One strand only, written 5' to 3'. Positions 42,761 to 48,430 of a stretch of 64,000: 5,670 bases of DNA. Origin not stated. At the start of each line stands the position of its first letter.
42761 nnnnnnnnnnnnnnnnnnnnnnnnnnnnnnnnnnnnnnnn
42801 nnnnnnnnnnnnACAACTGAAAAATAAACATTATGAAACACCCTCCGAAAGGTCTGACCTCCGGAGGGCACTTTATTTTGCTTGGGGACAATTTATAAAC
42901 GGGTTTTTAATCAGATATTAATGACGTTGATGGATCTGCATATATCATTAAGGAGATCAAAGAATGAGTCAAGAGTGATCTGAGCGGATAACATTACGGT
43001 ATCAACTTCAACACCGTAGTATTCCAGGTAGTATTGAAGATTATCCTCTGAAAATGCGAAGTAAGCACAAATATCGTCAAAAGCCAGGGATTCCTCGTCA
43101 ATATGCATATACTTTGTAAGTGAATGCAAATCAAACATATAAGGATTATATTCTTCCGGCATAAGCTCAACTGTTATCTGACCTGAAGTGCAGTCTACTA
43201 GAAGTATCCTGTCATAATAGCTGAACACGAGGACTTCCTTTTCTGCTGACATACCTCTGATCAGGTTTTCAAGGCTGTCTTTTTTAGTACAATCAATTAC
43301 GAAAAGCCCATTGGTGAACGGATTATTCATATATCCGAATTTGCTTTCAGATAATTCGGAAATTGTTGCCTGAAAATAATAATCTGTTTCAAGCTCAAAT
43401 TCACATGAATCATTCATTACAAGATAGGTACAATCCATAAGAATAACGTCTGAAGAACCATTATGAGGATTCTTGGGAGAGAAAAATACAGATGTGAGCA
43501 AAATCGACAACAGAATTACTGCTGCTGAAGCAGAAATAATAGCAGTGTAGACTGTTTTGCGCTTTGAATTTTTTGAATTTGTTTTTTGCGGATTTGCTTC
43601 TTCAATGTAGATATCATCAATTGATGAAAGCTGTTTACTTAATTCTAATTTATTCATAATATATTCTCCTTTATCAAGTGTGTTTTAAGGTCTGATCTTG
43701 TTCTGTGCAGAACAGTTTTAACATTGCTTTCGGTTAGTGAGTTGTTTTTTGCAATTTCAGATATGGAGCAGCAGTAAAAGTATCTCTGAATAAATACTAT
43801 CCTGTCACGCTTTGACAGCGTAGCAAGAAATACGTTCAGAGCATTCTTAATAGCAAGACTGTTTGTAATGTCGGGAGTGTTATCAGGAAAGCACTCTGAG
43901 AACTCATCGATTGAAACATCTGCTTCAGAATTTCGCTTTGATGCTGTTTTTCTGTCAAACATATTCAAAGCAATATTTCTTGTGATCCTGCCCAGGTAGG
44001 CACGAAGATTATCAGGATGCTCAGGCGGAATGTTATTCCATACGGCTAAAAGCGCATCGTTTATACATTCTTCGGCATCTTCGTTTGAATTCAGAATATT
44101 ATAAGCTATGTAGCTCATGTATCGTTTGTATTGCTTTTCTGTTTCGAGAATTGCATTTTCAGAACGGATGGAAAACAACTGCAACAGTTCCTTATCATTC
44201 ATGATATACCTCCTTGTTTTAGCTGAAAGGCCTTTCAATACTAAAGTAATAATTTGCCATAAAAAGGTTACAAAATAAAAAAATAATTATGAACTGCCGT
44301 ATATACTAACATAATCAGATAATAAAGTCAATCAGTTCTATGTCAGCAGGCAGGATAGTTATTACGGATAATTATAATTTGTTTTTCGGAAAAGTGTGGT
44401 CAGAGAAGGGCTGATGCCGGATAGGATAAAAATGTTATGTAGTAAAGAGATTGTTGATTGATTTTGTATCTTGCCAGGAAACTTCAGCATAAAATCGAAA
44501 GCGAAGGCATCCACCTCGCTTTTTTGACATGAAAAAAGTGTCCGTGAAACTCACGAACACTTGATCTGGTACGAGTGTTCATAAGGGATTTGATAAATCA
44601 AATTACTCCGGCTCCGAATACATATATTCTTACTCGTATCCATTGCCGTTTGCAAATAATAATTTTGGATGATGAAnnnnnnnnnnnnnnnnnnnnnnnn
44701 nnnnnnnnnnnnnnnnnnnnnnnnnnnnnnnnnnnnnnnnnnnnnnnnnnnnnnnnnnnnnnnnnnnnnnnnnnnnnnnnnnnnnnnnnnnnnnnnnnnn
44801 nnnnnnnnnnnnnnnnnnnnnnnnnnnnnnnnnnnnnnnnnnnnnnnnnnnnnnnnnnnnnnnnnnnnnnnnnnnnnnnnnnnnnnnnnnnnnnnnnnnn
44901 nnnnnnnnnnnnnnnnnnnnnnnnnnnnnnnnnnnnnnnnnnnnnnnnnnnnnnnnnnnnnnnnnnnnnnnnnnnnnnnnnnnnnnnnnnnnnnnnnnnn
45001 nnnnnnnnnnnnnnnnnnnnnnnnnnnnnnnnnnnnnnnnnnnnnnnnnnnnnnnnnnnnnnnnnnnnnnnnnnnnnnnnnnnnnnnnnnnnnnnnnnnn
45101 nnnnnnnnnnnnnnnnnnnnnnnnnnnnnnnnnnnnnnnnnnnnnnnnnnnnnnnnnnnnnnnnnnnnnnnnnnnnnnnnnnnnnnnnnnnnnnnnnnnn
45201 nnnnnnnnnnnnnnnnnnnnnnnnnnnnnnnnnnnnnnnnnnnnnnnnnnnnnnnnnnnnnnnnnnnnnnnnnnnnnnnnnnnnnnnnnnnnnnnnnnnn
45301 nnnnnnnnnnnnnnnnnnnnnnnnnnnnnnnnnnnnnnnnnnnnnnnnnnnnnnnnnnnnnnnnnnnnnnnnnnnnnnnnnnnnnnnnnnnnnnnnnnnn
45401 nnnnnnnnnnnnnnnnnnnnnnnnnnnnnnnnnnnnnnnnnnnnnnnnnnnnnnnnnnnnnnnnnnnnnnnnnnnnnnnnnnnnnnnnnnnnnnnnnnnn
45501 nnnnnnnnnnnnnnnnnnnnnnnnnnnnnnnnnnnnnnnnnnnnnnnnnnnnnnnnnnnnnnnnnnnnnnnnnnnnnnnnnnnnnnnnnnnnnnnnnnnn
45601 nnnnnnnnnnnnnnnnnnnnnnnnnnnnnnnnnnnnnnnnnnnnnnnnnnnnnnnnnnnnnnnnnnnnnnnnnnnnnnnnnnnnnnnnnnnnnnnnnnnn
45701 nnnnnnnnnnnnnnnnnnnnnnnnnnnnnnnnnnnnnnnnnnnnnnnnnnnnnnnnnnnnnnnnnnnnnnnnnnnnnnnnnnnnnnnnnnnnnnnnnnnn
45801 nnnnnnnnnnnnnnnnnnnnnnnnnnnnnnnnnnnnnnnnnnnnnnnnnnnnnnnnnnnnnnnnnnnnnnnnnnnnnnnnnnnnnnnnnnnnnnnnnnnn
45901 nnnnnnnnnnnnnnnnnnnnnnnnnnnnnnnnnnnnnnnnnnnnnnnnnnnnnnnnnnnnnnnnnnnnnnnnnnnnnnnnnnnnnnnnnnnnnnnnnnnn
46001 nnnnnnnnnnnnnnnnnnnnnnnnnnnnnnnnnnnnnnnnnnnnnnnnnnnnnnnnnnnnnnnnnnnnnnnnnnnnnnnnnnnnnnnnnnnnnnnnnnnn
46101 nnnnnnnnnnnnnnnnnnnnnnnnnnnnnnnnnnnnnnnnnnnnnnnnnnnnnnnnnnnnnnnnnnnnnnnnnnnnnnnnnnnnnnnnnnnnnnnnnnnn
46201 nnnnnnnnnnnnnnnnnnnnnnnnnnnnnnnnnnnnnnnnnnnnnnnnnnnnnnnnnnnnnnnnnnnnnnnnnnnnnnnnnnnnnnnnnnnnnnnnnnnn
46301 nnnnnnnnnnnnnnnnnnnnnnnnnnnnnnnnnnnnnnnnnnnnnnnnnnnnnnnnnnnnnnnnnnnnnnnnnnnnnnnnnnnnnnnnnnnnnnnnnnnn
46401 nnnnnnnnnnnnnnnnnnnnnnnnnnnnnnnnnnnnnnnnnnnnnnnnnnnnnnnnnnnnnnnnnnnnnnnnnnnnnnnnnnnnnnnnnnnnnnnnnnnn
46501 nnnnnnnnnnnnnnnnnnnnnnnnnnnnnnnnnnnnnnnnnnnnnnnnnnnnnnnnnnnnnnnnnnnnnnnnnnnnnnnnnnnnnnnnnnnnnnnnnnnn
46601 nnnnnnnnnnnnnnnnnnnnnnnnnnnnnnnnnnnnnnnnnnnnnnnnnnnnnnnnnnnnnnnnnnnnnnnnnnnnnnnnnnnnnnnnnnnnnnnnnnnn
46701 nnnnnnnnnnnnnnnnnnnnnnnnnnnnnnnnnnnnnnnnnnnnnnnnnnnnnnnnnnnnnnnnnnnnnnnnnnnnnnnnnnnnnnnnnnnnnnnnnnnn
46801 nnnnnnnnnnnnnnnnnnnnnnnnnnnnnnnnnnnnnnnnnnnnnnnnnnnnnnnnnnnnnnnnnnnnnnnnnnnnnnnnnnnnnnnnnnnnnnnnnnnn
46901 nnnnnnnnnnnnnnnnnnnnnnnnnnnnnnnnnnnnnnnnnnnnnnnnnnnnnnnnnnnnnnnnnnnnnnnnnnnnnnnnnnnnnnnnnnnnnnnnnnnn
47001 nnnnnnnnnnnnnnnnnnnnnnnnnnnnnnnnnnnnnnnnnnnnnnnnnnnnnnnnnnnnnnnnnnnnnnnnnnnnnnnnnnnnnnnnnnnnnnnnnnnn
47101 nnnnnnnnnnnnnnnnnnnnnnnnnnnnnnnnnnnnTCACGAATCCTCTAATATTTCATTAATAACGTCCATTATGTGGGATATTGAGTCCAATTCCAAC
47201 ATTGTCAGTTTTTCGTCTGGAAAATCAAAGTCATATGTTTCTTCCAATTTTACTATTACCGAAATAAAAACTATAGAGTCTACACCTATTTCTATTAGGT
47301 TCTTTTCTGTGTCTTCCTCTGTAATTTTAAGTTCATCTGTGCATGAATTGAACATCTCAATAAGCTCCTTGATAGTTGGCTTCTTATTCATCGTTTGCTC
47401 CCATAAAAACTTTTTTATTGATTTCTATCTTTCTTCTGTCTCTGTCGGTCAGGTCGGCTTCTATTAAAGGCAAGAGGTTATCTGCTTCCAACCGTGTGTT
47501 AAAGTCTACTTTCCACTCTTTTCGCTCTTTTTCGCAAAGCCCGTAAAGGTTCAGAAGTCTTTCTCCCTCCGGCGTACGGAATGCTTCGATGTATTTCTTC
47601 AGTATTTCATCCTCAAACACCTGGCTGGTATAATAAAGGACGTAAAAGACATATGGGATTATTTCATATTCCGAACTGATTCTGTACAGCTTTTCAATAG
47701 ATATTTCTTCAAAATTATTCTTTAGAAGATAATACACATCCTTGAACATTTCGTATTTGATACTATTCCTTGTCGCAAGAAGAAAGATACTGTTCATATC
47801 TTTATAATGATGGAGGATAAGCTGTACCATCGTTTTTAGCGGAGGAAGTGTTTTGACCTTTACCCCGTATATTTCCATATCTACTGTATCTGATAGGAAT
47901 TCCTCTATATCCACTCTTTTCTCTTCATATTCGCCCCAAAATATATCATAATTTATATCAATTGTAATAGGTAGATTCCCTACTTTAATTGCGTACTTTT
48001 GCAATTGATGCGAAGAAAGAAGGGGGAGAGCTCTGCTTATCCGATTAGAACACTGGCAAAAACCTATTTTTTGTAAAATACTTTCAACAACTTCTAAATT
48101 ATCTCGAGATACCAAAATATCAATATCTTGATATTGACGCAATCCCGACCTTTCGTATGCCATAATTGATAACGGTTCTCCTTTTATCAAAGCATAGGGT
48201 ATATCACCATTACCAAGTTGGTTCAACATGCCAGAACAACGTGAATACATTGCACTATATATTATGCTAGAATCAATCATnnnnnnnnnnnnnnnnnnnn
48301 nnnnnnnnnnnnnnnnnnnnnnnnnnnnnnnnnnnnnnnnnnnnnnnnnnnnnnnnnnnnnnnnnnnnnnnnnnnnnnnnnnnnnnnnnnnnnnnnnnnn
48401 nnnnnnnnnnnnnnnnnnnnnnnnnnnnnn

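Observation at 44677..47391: ACP, FkbH-like enzyme and a possible BtrH/C39-like protein as a translationally coupled cassette inside a peptide cluster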

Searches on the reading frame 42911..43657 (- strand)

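Call 3: search_protein_families(library=pfam, proteins=[window:42911-43657:-], max_evalue=0.1)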
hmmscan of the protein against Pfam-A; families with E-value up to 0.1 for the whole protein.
window:42911-43657:- (248 aa): 0 families

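Call 4: search_protein_families(library=ncbifam, proteins=[window:42911-43657:-], max_evalue=0.1)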
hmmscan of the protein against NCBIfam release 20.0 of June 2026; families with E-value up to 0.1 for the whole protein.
window:42911-43657:- (248 aa): 1 family
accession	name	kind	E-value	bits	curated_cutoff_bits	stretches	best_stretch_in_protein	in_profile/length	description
NF047528.1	LIMLP_03685_anti-sigma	equivalog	0.033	13.4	200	1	8-68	35-91/347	LIMLP_03685 family anti-sigma factor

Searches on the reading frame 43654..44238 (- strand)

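Call 3: search_protein_families(library=pfam, proteins=[window:43654-44238:-], max_evalue=0.1)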
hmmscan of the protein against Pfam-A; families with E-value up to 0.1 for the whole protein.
window:43654-44238:- (194 aa): 4 families
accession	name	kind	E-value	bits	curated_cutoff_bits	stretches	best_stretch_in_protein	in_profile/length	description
PF04542.20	Sigma70_r2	-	5.2e-11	42.6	24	1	36-97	4-68/71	Sigma-70 region 2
PF08281.18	Sigma70_r4_2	-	7.3e-09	35.6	25.7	1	137-184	7-54/54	Sigma-70, region 4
PF04545.22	Sigma70_r4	-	1.2e-05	25.2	24.1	1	138-185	2-49/50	Sigma-70, region 4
PF07638.17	Sigma70_ECF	-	0.053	13.9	21.1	1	75-188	72-183/185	ECF sigma factor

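Call 4: search_protein_families(library=ncbifam, proteins=[window:43654-44238:-], max_evalue=0.1)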
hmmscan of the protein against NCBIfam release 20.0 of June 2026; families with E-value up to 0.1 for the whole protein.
window:43654-44238:- (194 aa): 82 families (the best 25 are shown)
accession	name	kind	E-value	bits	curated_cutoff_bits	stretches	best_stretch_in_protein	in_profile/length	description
TIGR02985.1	Sig70_bacteroi1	subfamily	4.6e-21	75.7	126.4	1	35-188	8-162/162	RNA polymerase sigma-70 factor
TIGR02937.1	sigma70-ECF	superfamily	2e-20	73.1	42.9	1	36-188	9-165/165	sigma-70 family RNA polymerase sigma factor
NF008888.0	PRK11922.1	equivalog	5.3e-17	62.2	204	1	6-190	8-198/231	RNA polymerase sigma factor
NF058625.1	sigma_PG0214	equivalog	8.1e-17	61.4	130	1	36-192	12-165/170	GFO_1088 family ECF-type sigma factor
TIGR02957.1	SigX4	subfamily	6.8e-13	48.4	323.25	1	35-187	4-155/281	RNA polymerase sigma-70 factor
TIGR02950.1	SigM_subfam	subfamily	1.2e-11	44.7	147.95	1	34-187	6-157/159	RNA polymerase sigma factor, SigM family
TIGR02954.1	Sig70_famx3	hypoth_equivalog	2.5e-11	43.6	188.5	1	13-189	1-168/170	RNA polymerase sigma-70 factor, TIGR02954 family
TIGR02989.1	Sig-70_gvs1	subfamily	9.1e-11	41.9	124.55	1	36-185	9-155/158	RNA polymerase sigma-70 factor, Rhodopirellula/Verrucomicrobium family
NF007214.0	PRK09636.1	subfamily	1.1e-10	41.2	271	1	35-186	11-161/293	RNA polymerase sigma factor SigJ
TIGR02983.1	SigE-fam_strep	subfamily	1.9e-10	40.9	141.55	1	35-188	13-158/162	SigE family RNA polymerase sigma factor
NF009194.0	PRK12542.1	equivalog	2.4e-10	40.9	211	1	34-185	15-167/185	RNA polymerase sigma factor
NF004113.0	PRK05602.1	equivalog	2.7e-10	40.2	208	1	13-192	30-205/211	RNA polymerase sigma factor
NF007220.0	PRK09639.1-5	equivalog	3.5e-10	39.9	260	1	39-190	15-166/181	RNA polymerase sigma factor SigX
NF007223.0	PRK09641.1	equivalog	5.3e-10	39.4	209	1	27-188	17-184/187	RNA polymerase sigma factor SigW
NF009171.0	PRK12518.1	equivalog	7.7e-10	38.9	208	1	13-193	12-189/191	RNA polymerase sigma factor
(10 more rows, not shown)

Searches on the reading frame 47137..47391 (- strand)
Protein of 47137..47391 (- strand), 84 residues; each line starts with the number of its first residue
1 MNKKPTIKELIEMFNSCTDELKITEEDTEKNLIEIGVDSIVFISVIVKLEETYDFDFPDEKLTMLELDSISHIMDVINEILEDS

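Call 3: search_protein_families(library=pfam, proteins=[window:47137-47391:-], max_evalue=0.1)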
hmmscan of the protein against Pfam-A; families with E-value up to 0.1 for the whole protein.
window:47137-47391:- (84 aa): 1 family
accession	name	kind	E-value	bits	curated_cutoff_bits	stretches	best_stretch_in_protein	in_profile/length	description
PF00550.31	PP-binding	-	2.5e-09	37.7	20.8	1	19-75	9-65/67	Phosphopantetheine attachment site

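Call 4: search_protein_families(library=ncbifam, proteins=[window:47137-47391:-], max_evalue=0.1)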
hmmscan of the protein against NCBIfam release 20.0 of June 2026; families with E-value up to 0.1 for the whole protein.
window:47137-47391:- (84 aa): 14 families
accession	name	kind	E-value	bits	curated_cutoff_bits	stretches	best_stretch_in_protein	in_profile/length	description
NF005480.0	PRK07081.1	equivalog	3.8e-08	33.1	72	1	20-82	16-78/83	acyl carrier protein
NF009104.0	PRK12449.1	equivalog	2.1e-05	24.4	70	1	8-78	8-76/80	acyl carrier protein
NF058660.1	cispen_ACP_AmcB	equivalog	3.4e-05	23.9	80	1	34-79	32-77/80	cispentacin biosynthesis acyl carrier protein AmcB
NF040636.1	AcpM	exception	0.0002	21.3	146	1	21-66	20-66/93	meromycolate extension acyl carrier protein AcpM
NF002147.0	PRK00982.1-1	equivalog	0.00022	21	84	1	7-70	9-74/83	acyl carrier protein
TIGR00517.1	acyl_carrier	equivalog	0.0012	18.7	70.45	1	22-78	22-74/77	acyl carrier protein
NF002148.0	PRK00982.1-2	subfamily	0.0038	17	71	1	20-80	16-74/79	acyl carrier protein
NF005798.0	PRK07639.1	equivalog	0.0056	17.1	100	1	34-79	35-80/91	petrobactin biosynthesis protein AsbD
NF040607.1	mycolic_Pks13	equivalog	0.0065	13.9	2100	1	28-83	1195-1248/1680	polyketide synthase Pks13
NF052616.1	ACP_for_OlsHI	equivalog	0.0074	16.6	130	1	29-79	28-79/83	ornithine lipid biosynthesis acyl carrier protein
NF002149.0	PRK00982.1-3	equivalog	0.0078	16.1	106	1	19-76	14-72/78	acyl carrier protein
NF002150.0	PRK00982.1-4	subfamily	0.025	14.8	66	1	19-77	16-75/80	acyl carrier protein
NF003464.0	PRK05087.1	equivalog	0.038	14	68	1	9-79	6-76/78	D-alanine--poly(phosphoribitol) ligase subunit DltC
NF002151.0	PRK00982.1-5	equivalog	0.059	13.5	92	1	19-64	19-62/78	acyl carrier protein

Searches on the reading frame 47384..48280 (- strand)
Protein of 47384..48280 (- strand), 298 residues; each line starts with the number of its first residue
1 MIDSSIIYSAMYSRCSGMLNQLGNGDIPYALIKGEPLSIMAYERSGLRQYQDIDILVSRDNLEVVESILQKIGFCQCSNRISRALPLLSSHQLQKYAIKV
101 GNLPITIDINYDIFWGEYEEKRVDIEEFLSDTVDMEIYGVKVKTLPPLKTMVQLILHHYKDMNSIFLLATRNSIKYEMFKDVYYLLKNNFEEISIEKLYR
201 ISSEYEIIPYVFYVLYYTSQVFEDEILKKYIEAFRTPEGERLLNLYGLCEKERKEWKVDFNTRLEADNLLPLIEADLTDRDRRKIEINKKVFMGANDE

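Call 3: search_protein_families(library=pfam, proteins=[window:47384-48280:-], max_evalue=0.1)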
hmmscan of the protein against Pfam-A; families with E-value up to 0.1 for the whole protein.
window:47384-48280:- (298 aa): 1 family
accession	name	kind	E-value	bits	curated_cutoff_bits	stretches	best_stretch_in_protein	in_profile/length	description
PF14907.12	NTP_transf_5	-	1.2e-22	81.1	31.2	1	14-222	59-248/249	Uncharacterised nucleotidyltransferase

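Call 4: search_protein_families(library=ncbifam, proteins=[window:47384-48280:-], max_evalue=0.1)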
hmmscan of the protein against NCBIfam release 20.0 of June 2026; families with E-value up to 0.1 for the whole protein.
window:47384-48280:- (298 aa): 0 families
